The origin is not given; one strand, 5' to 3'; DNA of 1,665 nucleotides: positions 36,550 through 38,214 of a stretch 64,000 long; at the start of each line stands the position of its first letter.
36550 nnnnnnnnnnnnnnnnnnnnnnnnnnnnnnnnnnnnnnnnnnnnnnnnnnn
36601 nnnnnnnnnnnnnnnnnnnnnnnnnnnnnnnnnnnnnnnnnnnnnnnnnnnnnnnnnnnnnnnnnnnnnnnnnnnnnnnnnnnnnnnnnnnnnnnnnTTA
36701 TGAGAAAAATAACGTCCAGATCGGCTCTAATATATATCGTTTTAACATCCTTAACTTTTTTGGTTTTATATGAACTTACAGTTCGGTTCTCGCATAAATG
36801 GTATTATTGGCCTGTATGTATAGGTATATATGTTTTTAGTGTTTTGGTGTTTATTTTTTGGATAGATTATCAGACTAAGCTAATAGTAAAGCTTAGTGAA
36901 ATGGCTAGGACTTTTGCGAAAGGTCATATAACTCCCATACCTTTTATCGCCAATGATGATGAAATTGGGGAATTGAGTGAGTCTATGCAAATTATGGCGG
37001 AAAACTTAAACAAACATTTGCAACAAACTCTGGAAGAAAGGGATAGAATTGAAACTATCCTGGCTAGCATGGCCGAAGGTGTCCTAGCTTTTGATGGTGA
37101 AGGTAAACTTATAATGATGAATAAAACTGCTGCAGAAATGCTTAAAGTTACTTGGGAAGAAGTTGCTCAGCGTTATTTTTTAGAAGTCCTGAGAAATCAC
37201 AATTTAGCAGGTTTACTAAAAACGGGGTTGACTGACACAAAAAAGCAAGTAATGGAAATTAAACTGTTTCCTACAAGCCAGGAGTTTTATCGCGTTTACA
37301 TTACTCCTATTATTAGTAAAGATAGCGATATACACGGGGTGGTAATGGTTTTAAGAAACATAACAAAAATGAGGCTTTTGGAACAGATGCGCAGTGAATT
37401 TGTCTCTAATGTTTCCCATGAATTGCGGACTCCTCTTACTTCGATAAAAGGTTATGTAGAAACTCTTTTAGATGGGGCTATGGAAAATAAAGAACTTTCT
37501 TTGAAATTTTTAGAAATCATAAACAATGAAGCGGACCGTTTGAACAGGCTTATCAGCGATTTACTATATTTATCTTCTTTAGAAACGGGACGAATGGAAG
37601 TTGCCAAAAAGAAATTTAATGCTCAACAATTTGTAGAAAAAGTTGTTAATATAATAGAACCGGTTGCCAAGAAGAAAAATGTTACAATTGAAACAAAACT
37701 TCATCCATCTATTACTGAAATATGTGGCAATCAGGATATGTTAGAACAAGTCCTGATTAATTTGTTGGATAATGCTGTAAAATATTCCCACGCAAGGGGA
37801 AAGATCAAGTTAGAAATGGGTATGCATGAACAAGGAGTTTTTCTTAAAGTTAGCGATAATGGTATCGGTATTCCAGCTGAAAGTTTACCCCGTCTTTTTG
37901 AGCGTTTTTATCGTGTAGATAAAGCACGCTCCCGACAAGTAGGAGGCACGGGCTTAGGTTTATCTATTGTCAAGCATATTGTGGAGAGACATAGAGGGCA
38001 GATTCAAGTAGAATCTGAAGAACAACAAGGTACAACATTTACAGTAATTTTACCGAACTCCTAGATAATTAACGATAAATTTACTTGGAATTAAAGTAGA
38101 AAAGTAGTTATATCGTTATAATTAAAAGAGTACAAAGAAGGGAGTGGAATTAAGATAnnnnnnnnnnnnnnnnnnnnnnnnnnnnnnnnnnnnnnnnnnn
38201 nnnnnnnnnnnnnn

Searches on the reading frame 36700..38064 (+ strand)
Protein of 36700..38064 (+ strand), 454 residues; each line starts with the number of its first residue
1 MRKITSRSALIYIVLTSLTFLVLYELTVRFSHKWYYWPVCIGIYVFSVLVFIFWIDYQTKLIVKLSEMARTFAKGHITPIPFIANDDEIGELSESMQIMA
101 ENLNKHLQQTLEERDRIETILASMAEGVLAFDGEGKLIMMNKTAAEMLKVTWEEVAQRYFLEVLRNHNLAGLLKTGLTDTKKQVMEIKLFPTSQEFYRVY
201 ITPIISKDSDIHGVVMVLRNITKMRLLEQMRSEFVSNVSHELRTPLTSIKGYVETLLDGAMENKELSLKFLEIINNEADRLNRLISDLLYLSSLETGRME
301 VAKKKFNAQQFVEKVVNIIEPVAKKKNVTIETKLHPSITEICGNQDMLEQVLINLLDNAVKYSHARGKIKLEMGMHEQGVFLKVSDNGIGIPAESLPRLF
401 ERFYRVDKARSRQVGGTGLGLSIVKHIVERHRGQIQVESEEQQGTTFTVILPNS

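Call 63: find_encoding_contigs(protein=window:36700-38064:+, flank=10000, max_places=1)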
Protein window:36700-38064:+ (454 aa): 7 contigs read that carry it; 1 place shown.
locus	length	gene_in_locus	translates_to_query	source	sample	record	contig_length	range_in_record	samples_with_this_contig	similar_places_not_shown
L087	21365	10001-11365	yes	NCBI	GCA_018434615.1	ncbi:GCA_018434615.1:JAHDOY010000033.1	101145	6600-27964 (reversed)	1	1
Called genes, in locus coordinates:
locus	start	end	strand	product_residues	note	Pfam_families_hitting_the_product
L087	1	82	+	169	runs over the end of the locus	PF02018:CBM_4_9 (weak)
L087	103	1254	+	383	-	PF00534:Glycos_transf_1, PF13692:Glyco_trans_1_4, PF20706:GT4-conflict, PF13524:Glyco_trans_1_2 (faint)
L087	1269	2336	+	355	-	PF00534:Glycos_transf_1 (weak), PF13692:Glyco_trans_1_4 (weak)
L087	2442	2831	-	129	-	PF05523:FdtA (weak), PF14667:Polysacc_synt_C, PF07883:Cupin_2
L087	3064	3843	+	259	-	PF00535:Glycos_transf_2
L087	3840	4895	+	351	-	PF13439:Glyco_transf_4, PF13579:Glyco_trans_4_4, PF00534:Glycos_transf_1 (weak)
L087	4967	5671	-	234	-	PF00535:Glycos_transf_2, PF13641:Glyco_tranf_2_3 (weak)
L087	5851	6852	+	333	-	PF05887:Trypan_PARP (faint), PF01471:PG_binding_1, PF00188:CAP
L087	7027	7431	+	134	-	PF12953:DUF3842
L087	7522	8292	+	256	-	-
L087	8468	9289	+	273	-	PF02578:Cu-oxidase_4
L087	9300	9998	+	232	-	PF00072:Response_reg, PF00486:Trans_reg_C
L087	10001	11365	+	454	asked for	PF00672:HAMP (weak), PF00989:PAS, PF08448:PAS_4 (faint), PF13188:PAS_8 (weak), PF00512:HisKA, PF02518:HATPase_c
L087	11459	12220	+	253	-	PF02463:SMC_N (faint), PF00005:ABC_tran, PF13304:AAA_21 (faint)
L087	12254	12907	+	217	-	PF01895:PhoU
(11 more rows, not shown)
